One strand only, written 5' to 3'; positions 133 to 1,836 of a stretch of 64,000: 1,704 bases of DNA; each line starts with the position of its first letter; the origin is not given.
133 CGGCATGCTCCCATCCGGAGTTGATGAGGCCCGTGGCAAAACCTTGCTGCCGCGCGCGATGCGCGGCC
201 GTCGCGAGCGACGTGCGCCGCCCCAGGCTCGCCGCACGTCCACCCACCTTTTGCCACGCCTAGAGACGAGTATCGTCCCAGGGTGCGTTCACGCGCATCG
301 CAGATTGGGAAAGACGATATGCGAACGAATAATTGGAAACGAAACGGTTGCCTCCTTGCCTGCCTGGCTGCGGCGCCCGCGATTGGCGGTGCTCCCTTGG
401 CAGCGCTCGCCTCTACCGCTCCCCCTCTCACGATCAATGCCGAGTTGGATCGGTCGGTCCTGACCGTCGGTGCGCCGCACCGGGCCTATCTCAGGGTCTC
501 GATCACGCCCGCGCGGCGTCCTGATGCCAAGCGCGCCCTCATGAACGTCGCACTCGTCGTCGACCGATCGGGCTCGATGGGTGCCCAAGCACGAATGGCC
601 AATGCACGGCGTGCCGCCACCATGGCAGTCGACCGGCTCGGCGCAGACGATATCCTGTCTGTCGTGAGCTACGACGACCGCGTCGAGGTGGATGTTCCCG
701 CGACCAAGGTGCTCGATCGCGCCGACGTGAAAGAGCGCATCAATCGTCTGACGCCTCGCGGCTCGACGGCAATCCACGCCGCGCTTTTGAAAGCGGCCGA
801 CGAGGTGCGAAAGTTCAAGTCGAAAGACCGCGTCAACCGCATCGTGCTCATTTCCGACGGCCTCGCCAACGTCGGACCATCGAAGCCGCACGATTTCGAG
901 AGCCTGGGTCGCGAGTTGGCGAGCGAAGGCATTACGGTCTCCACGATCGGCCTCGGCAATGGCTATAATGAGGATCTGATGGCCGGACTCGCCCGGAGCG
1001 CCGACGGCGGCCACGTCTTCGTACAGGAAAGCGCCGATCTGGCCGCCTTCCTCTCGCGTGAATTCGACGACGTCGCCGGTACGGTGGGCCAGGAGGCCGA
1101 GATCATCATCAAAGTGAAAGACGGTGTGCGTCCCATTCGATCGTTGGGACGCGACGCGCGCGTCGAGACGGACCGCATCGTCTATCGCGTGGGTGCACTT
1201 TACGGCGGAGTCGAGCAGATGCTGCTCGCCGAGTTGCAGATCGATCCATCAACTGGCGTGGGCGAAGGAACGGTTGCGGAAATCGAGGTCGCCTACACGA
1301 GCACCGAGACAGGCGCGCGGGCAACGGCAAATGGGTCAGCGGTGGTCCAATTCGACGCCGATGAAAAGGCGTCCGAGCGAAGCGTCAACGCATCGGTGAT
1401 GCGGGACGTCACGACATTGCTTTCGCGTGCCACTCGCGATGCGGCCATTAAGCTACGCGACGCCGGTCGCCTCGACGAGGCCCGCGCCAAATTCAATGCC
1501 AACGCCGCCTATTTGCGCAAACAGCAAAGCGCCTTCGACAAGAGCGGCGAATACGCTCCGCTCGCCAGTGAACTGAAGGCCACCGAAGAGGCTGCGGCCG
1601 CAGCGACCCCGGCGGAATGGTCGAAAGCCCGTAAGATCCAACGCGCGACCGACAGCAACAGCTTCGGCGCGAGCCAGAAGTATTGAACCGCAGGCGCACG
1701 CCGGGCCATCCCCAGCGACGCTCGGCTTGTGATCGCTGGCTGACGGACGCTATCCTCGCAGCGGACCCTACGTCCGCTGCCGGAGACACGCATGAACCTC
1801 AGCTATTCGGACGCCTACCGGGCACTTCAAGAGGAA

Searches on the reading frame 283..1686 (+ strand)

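Call 58: search_protein_families(library=ncbifam, proteins=[window:283-1686:+], max_evalue=0.00001)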
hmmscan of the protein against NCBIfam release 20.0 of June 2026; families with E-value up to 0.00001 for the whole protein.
window:283-1686:+ (467 aa): 3 families
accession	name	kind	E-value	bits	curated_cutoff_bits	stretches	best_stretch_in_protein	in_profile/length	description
TIGR02442.1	Cob-chelat-sub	hypoth_equivalog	3.7e-16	58.7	779.45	1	82-225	468-616/641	putative cobaltochelatase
TIGR03788.1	marine_srt_targ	equivalog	1.5e-14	53.4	551.65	1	67-259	251-440/629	marine proteobacterial sortase target protein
TIGR00868.1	hCaCC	subfamily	1e-07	30.2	900.85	1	89-257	307-470/863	calcium-activated chloride channel protein 1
